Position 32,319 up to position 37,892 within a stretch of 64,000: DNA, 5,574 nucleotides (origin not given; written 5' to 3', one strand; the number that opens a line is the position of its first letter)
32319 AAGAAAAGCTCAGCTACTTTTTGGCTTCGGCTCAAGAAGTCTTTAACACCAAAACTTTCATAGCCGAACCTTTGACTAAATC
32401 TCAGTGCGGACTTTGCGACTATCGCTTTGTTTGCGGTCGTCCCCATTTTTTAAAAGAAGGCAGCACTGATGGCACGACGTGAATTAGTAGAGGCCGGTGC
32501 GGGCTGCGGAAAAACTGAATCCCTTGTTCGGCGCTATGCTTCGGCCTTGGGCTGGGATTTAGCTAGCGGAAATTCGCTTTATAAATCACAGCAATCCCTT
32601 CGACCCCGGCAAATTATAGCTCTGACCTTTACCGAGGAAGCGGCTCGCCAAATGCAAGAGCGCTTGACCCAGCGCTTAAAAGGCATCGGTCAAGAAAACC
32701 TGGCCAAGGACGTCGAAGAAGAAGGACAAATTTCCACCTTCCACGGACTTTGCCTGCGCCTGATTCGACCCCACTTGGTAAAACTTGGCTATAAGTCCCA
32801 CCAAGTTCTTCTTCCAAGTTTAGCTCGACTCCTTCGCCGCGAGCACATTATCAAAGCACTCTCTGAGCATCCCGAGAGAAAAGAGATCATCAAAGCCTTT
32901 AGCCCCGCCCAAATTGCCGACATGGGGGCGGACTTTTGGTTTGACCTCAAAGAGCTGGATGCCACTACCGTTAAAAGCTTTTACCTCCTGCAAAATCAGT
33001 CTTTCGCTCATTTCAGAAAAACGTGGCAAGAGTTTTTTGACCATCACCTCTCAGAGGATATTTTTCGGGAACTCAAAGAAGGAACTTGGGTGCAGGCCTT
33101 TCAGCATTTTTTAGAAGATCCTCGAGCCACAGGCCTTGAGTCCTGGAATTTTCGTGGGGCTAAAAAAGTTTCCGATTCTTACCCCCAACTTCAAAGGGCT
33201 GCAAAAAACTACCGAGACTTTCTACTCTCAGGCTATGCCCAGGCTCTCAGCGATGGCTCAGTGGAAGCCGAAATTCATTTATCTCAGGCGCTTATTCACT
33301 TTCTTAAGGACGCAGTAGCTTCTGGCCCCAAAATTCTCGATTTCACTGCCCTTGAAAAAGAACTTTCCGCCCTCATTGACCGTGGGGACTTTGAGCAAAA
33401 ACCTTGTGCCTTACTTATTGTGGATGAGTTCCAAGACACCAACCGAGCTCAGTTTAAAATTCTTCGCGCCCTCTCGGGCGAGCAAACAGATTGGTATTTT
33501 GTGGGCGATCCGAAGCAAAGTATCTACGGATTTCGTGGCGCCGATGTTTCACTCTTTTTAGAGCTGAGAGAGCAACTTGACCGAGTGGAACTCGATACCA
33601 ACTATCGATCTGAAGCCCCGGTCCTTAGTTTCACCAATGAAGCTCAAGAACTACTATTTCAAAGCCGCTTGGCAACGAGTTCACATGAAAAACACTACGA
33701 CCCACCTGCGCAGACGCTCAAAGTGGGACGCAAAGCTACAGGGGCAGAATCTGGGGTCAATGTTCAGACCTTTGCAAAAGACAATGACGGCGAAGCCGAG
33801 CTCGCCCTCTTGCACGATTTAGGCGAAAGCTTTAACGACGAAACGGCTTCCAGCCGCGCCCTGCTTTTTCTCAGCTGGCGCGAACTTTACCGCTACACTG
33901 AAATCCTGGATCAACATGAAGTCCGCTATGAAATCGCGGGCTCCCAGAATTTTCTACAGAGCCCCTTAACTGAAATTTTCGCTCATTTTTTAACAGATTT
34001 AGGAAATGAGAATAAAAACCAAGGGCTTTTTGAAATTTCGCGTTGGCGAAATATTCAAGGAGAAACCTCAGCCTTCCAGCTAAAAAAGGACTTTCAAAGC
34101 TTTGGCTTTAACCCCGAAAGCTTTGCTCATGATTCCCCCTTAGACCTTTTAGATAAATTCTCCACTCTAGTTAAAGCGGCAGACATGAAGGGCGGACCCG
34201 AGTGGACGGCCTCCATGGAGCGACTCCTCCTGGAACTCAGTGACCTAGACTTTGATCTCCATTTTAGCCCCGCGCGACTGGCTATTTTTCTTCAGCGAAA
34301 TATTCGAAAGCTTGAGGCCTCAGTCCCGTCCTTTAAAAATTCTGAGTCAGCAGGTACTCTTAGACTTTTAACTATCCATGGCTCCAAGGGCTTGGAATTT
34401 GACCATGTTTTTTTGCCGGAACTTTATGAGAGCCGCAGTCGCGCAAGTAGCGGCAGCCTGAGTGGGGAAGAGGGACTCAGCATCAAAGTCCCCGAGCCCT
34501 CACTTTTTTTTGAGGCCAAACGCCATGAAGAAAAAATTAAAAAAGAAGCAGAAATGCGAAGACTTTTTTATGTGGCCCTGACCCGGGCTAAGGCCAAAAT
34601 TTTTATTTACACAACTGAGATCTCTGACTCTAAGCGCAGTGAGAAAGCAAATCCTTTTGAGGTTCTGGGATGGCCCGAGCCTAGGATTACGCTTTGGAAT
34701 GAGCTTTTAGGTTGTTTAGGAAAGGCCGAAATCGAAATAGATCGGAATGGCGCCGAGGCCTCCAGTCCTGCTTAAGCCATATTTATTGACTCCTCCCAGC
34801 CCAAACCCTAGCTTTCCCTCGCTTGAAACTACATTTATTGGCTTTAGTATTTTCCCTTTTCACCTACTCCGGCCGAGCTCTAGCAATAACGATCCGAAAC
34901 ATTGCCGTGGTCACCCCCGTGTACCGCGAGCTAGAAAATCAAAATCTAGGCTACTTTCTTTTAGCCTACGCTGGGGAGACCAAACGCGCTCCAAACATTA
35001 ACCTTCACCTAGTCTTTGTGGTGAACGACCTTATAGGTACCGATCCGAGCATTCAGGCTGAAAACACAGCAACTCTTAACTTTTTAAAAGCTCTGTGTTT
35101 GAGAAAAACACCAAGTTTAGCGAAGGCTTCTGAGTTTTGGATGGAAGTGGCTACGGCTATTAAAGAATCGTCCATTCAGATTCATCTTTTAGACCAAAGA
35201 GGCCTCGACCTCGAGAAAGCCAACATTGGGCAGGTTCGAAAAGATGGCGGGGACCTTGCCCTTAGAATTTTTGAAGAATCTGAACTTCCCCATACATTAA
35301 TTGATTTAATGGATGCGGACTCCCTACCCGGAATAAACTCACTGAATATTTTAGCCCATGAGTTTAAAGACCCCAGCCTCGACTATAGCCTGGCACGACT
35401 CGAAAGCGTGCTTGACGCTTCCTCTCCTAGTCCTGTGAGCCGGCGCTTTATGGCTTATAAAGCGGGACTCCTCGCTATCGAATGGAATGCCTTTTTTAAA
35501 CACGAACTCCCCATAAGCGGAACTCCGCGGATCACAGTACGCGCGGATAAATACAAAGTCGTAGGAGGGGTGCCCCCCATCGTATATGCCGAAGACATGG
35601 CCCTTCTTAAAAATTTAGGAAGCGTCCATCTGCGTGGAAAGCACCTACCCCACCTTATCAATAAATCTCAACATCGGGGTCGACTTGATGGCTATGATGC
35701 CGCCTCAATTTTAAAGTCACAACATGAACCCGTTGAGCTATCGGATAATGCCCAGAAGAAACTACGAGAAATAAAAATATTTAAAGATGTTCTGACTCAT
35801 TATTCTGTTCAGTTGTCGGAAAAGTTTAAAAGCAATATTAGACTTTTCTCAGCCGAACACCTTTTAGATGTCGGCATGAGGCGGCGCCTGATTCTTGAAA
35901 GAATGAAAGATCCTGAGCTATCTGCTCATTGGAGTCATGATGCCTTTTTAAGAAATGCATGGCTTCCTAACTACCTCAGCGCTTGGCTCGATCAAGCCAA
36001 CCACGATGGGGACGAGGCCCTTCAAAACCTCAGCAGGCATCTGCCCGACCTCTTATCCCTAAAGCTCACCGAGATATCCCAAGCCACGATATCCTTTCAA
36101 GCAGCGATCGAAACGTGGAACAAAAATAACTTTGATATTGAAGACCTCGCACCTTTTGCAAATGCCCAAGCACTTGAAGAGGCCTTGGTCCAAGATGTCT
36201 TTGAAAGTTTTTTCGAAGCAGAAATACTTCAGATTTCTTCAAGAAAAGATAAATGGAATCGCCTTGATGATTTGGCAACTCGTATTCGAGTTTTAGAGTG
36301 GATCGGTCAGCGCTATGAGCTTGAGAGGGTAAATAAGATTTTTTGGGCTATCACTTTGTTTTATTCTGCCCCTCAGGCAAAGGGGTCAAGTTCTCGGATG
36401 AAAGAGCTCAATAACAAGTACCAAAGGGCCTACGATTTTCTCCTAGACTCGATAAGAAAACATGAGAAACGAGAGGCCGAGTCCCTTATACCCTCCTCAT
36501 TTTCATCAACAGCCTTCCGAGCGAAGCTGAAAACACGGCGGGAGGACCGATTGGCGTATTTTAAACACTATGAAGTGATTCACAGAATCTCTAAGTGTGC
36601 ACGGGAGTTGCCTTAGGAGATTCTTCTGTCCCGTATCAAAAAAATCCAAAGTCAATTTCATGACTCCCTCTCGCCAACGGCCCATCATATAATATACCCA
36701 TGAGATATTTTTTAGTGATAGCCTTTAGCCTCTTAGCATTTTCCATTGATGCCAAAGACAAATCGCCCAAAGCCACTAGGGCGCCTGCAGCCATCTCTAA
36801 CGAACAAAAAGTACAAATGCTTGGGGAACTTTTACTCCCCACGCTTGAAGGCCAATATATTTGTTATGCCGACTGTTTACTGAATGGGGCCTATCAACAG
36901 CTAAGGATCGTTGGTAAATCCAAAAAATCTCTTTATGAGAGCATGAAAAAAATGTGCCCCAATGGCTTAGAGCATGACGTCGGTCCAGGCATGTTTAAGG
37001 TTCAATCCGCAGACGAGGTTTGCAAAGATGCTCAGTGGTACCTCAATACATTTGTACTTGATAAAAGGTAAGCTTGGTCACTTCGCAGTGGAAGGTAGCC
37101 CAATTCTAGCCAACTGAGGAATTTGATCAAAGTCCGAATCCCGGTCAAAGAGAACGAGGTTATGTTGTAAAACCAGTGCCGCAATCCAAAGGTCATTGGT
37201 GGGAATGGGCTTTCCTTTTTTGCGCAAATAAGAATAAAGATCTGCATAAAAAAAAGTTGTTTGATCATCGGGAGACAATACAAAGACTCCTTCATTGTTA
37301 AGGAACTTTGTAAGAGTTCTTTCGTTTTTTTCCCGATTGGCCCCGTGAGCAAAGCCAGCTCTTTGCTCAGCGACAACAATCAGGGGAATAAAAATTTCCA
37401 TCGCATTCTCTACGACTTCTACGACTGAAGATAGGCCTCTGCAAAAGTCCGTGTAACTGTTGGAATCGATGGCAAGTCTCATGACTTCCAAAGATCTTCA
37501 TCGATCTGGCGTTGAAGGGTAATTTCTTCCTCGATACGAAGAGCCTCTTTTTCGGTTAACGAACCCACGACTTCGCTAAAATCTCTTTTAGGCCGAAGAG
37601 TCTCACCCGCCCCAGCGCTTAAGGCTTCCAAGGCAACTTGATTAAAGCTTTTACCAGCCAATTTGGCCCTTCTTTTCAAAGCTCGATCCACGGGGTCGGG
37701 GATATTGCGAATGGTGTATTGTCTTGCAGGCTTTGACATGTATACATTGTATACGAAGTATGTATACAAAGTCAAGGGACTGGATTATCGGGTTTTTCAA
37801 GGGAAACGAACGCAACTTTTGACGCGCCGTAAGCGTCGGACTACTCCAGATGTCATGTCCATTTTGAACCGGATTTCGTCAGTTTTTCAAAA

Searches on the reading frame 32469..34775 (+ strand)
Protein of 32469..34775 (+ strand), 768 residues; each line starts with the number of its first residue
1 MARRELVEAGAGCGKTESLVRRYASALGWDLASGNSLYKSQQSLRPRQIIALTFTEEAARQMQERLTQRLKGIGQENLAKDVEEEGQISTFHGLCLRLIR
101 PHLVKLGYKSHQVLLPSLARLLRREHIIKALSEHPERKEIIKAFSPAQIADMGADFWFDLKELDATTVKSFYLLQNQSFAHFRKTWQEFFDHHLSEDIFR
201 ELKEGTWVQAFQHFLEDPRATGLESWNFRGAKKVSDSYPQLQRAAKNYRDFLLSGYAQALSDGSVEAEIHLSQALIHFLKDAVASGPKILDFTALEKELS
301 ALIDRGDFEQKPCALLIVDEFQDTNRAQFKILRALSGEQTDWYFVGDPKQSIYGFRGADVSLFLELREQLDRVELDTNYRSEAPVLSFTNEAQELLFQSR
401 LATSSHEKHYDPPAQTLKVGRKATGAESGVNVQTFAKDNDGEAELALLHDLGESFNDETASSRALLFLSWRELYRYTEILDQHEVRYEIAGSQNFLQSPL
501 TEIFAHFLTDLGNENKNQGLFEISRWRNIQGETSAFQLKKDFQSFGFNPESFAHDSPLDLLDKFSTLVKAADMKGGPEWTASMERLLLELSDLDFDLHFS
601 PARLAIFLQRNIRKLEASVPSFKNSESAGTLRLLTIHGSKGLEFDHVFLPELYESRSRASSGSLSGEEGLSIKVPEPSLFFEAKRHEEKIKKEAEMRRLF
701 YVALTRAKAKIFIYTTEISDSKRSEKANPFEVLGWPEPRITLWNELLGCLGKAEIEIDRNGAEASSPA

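Call 12: find_encoding_contigs(protein=window:32469-34775:+, flank=10000, max_places=6)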
Protein window:32469-34775:+ (768 aa): no gene with exactly this product is on record in the collection.

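Call 19: search_protein_families(library=pfam, proteins=[window:32469-34775:+])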
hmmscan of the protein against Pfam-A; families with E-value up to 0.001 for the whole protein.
window:32469-34775:+ (768 aa): 6 families
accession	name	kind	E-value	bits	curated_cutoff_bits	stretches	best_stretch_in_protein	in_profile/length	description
PF00580.27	UvrD-helicase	-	3.2e-40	139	23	1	6-369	17-269/271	UvrD/REP helicase N-terminal domain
PF13361.12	UvrD_C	-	4.9e-22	79.2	25.6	2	623-716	281-348/350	UvrD-like helicase C-terminal domain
PF13245.12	AAA_19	-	5.5e-17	62.6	25.1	1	6-356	15-134/134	AAA domain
PF13538.12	UvrD_C_2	-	1.9e-10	40.9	27.4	1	632-655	3-26/52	UvrD-like helicase C-terminal domain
PF01443.25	Viral_helicase1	-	4.8e-09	36.8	21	0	310-419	57-164/228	Viral superfamily 1 RNA helicase core domain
PF13604.12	AAA_30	-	4.1e-05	23.8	27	0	311-382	87-157/191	AAA domain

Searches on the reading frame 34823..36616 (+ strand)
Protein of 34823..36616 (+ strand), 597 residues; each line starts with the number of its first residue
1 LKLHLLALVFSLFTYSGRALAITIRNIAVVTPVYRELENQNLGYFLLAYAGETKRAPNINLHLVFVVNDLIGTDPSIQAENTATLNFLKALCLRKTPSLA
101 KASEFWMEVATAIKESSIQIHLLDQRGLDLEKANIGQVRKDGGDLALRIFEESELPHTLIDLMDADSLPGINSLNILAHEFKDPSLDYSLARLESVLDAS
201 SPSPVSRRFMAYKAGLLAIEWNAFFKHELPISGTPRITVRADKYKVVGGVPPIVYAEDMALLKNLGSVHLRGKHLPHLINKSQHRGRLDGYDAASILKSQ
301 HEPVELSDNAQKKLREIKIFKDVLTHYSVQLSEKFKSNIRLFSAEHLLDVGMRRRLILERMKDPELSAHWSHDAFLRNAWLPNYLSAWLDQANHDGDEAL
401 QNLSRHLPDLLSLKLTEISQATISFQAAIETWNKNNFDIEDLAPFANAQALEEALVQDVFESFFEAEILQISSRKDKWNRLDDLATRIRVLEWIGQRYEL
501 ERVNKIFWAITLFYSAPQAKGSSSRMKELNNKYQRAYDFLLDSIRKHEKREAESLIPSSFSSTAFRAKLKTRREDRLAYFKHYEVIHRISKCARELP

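Call 19: search_protein_families(library=pfam, proteins=[window:34823-36616:+])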
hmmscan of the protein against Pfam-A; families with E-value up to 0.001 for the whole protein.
window:34823-36616:+ (597 aa): 0 families

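Call 20: find_homologous_proteins(query=window:34823-36616:+)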
Query window:34823-36616:+ (597 aa): 1 proteins with E <= 0.001 among 8000 candidates.
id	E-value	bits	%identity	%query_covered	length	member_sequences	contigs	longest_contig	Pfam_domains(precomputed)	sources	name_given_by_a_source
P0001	0.0e+0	1270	100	95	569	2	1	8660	-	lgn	-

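Call 53: search_protein_families(library=padloc, proteins=[window:34823-36616:+], max_evalue=0.01)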
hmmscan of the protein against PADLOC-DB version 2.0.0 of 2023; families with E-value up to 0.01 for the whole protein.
window:34823-36616:+ (597 aa): 0 families

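Call 54: find_encoding_contigs(protein=P0001, flank=10000, max_places=4)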
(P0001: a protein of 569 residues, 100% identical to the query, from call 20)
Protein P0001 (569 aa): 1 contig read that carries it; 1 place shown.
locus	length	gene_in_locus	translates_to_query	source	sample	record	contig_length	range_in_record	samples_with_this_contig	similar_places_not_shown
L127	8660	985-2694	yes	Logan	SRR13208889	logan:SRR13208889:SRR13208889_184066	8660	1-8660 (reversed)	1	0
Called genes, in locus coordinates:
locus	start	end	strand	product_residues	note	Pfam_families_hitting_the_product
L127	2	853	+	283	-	?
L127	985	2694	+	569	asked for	-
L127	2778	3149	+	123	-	-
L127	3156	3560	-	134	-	PF01850:PIN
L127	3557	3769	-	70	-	-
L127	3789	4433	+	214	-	PF00358:PTS_EIIA_1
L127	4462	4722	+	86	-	PF00381:PTS-HPr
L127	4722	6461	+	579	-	PF05524:PEP-utilisers_N, PF00391:PEP-utilizers, PF02896:PEP-utilizers_C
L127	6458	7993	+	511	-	PF02378:PTS_EIIC, PF00367:PTS_EIIB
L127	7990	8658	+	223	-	?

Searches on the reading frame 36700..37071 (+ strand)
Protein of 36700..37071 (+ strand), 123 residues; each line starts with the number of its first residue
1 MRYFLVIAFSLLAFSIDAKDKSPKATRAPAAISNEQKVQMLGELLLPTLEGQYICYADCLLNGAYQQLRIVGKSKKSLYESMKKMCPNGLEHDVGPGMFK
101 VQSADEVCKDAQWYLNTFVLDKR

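Call 9: search_protein_families(library=pfam, proteins=[window:36700-37071:+])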
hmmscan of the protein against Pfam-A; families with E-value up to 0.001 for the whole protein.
window:36700-37071:+ (123 aa): 0 families

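Call 53: search_protein_families(library=padloc, proteins=[window:36700-37071:+], max_evalue=0.01)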
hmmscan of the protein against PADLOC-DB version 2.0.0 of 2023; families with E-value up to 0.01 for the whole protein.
window:36700-37071:+ (123 aa): 0 families

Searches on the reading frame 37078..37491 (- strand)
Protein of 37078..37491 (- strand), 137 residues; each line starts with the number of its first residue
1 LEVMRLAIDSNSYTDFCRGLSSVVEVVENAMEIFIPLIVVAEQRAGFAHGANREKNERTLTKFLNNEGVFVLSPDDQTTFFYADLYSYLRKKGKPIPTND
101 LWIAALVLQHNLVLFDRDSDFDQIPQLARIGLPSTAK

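Call 9: search_protein_families(library=pfam, proteins=[window:37078-37491:-])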
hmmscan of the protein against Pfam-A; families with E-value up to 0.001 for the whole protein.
window:37078-37491:- (137 aa): 1 family
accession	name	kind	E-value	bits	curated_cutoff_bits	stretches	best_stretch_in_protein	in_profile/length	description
PF01850.27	PIN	-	5.9e-09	37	23.6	1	24-125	22-118/120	PIN domain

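Call 53: search_protein_families(library=padloc, proteins=[window:37078-37491:-], max_evalue=0.01)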
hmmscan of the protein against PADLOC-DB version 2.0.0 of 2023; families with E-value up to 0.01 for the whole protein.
window:37078-37491:- (137 aa): 0 families

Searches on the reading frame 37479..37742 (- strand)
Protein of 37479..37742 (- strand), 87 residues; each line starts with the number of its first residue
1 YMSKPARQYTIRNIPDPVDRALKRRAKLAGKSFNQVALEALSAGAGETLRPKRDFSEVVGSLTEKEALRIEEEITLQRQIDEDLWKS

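Call 9: search_protein_families(library=pfam, proteins=[window:37479-37742:-])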
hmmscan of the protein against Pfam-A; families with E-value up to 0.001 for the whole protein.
window:37479-37742:- (87 aa): 1 family
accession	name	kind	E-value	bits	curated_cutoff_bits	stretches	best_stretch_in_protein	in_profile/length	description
PF22513.2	FitA-like_RHH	-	1.1e-07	32.1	27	1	10-43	4-37/39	Antitoxin FitA-like, ribbon-helix-helix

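Call 53: search_protein_families(library=padloc, proteins=[window:37479-37742:-], max_evalue=0.01)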
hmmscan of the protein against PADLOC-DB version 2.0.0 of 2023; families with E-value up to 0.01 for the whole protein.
window:37479-37742:- (87 aa): 0 families
